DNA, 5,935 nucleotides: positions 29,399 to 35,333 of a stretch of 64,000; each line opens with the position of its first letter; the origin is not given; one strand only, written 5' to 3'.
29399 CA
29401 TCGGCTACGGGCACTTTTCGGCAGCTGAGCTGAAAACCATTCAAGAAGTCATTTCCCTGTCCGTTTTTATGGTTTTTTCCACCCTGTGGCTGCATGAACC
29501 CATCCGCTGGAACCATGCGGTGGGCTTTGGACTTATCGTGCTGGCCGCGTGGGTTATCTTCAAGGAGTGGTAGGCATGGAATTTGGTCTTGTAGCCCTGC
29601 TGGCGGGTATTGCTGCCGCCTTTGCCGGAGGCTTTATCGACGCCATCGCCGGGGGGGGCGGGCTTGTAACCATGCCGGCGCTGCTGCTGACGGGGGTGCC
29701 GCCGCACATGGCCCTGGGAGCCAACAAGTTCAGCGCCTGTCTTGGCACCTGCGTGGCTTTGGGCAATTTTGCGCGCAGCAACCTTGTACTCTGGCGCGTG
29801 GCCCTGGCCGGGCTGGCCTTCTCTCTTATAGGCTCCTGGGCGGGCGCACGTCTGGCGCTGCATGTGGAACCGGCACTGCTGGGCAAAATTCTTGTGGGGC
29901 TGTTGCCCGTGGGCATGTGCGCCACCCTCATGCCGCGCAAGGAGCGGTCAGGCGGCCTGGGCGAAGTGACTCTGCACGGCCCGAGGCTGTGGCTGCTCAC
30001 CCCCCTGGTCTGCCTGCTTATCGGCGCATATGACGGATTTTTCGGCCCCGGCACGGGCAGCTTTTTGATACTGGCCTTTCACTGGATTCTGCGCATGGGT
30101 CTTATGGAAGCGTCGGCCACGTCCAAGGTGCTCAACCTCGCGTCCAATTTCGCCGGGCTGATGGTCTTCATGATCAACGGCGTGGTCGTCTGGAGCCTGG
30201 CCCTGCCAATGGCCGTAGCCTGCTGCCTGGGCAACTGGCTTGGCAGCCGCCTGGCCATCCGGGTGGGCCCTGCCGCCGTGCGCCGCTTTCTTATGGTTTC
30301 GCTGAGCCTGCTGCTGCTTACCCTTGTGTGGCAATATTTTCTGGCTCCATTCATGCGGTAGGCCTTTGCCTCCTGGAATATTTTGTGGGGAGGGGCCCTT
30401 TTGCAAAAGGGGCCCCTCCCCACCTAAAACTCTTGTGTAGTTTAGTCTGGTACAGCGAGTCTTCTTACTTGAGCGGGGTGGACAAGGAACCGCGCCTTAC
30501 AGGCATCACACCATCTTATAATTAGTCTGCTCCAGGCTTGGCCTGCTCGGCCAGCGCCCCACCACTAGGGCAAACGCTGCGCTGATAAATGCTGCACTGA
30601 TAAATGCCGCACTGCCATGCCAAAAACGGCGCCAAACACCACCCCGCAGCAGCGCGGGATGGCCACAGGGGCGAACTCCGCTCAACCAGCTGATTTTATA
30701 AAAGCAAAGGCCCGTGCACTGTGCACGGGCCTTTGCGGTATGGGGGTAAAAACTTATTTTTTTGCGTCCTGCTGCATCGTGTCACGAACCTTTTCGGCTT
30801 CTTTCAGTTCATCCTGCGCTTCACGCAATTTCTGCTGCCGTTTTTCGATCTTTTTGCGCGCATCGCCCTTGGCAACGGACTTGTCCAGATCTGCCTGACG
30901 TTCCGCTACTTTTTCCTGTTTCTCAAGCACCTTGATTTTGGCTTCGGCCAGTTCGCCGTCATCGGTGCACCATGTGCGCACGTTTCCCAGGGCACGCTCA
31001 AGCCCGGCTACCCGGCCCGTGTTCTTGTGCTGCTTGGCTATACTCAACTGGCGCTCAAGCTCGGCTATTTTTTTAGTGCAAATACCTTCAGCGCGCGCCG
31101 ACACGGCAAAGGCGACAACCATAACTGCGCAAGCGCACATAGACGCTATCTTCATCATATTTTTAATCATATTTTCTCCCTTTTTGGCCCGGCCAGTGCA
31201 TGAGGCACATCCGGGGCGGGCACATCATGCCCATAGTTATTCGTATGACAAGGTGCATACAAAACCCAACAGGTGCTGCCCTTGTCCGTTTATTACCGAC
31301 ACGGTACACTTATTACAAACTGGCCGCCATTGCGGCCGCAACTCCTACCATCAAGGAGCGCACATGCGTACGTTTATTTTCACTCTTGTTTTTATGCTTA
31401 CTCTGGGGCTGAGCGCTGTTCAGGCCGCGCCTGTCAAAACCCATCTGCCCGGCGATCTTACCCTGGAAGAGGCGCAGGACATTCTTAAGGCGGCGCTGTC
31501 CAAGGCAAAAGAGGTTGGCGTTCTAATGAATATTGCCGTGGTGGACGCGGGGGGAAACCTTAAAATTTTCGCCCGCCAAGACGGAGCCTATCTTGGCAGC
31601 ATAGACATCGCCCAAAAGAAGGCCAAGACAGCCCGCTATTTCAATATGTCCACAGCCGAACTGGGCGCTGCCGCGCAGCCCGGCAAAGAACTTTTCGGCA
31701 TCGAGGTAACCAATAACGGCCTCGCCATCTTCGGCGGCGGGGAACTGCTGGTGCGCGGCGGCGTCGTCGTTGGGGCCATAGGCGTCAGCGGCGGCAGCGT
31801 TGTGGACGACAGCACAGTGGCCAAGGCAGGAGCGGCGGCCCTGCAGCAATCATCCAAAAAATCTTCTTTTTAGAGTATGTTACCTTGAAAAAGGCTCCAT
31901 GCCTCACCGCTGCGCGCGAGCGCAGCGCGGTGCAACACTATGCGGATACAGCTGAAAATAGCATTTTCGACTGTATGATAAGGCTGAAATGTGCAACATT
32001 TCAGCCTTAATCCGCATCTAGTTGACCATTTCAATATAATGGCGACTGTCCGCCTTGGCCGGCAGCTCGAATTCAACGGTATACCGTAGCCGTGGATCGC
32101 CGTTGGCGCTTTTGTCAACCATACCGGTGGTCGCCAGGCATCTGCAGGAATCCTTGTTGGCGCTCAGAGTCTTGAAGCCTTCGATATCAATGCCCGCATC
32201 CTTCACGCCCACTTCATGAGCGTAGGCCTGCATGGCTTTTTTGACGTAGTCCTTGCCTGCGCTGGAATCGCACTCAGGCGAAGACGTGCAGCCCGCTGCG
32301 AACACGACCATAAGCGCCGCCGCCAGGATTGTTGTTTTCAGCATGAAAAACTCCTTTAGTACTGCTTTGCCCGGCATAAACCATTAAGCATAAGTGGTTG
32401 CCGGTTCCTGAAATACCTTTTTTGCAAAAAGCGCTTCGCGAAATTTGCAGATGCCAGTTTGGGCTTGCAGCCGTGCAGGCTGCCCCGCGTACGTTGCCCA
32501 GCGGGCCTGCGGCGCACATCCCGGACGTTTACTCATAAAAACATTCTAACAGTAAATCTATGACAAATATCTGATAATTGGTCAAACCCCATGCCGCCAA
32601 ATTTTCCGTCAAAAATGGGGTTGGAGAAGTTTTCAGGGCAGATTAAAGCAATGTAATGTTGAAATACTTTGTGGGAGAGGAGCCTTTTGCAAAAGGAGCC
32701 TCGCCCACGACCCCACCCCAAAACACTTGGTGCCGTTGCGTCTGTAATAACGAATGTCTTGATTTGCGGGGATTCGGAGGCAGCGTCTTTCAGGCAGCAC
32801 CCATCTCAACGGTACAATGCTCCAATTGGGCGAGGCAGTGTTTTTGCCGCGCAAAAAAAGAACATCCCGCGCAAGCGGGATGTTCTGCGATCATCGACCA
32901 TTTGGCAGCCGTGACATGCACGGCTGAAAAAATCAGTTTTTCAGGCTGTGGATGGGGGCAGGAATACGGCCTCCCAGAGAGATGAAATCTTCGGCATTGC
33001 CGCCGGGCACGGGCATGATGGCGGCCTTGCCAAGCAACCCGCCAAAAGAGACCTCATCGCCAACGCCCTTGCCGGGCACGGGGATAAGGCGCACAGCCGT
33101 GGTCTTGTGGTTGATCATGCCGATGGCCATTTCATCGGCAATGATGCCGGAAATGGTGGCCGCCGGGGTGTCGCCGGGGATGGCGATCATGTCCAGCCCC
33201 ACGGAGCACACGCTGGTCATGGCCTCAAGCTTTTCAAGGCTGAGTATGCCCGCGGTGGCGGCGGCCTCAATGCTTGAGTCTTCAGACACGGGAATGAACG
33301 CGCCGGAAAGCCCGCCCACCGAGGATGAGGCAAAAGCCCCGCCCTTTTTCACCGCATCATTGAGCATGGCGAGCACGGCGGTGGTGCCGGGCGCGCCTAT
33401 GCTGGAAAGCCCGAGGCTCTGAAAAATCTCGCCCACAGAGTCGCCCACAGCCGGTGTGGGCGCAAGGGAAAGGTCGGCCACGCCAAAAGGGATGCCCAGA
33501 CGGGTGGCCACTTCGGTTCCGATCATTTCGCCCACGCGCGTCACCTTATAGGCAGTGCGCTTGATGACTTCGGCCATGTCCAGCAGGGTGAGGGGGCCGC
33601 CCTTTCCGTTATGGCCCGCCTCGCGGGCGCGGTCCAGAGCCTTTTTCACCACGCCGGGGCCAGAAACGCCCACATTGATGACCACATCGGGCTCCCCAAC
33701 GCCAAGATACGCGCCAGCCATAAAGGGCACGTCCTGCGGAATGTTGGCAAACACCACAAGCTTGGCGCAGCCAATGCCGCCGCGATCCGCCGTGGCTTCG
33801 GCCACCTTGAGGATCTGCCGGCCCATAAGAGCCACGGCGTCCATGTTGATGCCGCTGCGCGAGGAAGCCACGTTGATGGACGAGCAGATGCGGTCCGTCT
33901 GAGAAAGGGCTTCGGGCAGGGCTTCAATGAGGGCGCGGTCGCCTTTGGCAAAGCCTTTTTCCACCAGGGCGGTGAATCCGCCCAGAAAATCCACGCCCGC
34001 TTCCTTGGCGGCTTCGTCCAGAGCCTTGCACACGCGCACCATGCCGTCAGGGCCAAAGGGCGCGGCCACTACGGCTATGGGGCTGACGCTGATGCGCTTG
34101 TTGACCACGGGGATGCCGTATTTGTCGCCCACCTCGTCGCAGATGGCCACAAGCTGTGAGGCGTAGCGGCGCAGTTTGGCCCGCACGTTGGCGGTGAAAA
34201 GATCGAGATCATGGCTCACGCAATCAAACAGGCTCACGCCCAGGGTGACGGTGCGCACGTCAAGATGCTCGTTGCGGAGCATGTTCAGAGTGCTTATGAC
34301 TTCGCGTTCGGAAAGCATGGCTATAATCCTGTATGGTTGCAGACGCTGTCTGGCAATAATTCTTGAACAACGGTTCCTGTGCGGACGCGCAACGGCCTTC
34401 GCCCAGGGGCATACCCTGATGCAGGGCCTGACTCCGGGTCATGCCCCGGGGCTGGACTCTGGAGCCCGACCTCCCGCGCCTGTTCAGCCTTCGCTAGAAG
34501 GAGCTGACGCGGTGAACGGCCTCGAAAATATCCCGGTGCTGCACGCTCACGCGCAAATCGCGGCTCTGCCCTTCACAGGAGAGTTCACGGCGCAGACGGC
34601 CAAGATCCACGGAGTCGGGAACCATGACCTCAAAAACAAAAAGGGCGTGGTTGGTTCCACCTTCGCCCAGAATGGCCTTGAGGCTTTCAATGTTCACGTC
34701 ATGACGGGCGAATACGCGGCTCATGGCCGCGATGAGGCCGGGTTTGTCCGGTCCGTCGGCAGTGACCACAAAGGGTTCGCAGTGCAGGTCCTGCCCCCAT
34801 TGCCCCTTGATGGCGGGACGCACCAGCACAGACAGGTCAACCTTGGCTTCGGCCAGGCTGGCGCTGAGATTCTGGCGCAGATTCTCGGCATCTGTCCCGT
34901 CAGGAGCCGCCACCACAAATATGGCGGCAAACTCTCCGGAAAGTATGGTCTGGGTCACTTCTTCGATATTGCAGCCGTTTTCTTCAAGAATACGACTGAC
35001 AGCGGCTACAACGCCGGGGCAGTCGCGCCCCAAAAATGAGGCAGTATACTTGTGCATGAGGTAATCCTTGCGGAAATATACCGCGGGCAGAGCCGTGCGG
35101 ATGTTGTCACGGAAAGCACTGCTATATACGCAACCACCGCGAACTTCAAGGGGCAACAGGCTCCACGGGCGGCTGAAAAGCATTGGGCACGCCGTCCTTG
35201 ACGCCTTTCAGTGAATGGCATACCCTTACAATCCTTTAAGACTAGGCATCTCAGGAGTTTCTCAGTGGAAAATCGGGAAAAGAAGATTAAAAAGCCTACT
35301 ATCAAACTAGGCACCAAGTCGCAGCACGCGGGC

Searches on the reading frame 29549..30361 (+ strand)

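Call 29: search_protein_families(library=pfam, proteins=[window:29549-30361:+], max_evalue=0.001)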
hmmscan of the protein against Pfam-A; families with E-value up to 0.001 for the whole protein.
window:29549-30361:+ (270 aa): 1 family
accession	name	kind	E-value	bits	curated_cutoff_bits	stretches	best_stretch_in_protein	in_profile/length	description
PF01925.25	TauE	-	1.2e-46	159.7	32.6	1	21-257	2-235/237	Sulfite exporter TauE/SafE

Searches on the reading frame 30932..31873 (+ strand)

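Call 29: search_protein_families(library=pfam, proteins=[window:30932-31873:+], max_evalue=0.001)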
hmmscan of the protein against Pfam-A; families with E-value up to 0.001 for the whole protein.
window:30932-31873:+ (313 aa): 1 family
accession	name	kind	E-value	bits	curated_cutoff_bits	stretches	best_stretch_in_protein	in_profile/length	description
PF03928.20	HbpS-like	-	2.1e-36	125.2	25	1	176-301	1-127/128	Haem degrading protein HbpS-like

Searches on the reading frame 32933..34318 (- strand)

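Call 29: search_protein_families(library=pfam, proteins=[window:32933-34318:-], max_evalue=0.001)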
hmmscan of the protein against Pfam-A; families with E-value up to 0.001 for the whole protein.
window:32933-34318:- (461 aa): 1 family
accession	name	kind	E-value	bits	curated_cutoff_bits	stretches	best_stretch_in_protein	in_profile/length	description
PF05167.17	DUF711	-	5.9e-182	605.5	25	1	12-431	1-412/413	Uncharacterised ACR (DUF711)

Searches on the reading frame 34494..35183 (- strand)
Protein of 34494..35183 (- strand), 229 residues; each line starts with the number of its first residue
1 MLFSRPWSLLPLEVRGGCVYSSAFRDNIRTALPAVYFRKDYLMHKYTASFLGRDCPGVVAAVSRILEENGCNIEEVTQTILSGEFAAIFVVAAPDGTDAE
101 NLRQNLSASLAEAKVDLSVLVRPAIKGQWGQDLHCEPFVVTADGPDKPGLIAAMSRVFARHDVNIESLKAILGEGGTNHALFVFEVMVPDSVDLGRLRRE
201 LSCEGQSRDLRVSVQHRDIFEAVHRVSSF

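Call 29: search_protein_families(library=pfam, proteins=[window:34494-35183:-], max_evalue=0.001)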
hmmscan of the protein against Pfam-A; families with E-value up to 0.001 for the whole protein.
window:34494-35183:- (229 aa): 6 families
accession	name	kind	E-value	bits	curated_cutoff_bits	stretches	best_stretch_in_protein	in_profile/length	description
PF13740.12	ACT_6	-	1.9e-21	76.2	23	2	49-118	6-74/76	ACT domain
PF01842.31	ACT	-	3.9e-15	55.7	27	2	140-195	3-55/66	ACT domain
PF13291.12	ACT_4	-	4.8e-08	34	27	0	142-201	11-69/80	ACT domain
PF22629.2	ACT_AHAS_ss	-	8.4e-08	32.7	27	0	146-172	7-33/67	AHAS small subunit-like ACT domain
PF13840.12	ACT_7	-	0.00021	21.5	27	0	54-74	19-39/65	ACT domain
PF22468.2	ACT_9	-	0.00087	19.4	27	0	55-99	11-53/61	ACT domain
